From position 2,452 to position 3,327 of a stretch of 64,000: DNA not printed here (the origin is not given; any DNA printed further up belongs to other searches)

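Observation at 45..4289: Envelope-stress module: YmgE/GlsB – PspA-1 (divergent) HtpX – unknown – PspA-2 (convergent), with two PspA paralogs of different architecture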

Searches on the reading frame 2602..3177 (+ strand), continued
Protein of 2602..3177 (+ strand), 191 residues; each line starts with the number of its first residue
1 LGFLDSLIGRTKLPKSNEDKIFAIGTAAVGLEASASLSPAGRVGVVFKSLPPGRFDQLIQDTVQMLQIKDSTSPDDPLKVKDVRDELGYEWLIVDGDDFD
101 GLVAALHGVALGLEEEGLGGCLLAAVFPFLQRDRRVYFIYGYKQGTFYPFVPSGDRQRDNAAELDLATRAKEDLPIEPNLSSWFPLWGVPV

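Call 68: find_encoding_contigs(protein=P0001, flank=6000, max_places=3)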
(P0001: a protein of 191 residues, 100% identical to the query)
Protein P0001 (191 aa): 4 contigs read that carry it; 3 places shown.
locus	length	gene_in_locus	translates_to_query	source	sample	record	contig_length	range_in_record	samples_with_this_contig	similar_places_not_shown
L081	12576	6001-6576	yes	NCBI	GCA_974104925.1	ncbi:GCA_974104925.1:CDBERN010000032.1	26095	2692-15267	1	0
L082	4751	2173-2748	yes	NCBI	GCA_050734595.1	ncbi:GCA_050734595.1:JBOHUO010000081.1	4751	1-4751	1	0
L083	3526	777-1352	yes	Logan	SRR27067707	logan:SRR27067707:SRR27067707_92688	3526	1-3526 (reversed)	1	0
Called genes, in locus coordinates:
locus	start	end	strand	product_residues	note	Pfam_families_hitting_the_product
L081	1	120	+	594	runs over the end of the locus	PF00009:GTP_EFTU, PF01926:MMR_HSR1, PF02421:FeoB_N (weak), PF22042:EF-G_D2, PF11987:IF-2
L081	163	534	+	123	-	PF02033:RBFA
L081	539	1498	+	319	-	PF01368:DHH, PF02272:DHHA1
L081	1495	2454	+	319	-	PF01509:TruB_N, PF16198:TruB_C_2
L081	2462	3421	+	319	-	PF06574:FAD_syn, PF01687:Flavokinase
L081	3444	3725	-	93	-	-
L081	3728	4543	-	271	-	PF04012:PspA_IM30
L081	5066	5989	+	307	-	PF01435:Peptidase_M48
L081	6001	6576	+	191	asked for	PF22742:PspAB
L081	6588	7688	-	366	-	PF04012:PspA_IM30, PF22743:PspAA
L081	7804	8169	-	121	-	PF01588:tRNA_bind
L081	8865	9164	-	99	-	PF13683:rve_3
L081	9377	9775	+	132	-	-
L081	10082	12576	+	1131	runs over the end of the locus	PF00211:Guanylate_cyc, PF13181:TPR_8 (faint), PF13191:AAA_16, PF13176:TPR_7 (faint), PF17874:TPR_MalT (faint), PF00515:TPR_1 (faint), PF07719:TPR_2 (faint), PF13424:TPR_12 (weak), +1 more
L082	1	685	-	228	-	PF04012:PspA_IM30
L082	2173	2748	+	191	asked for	PF22742:PspAB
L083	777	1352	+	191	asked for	PF22742:PspAB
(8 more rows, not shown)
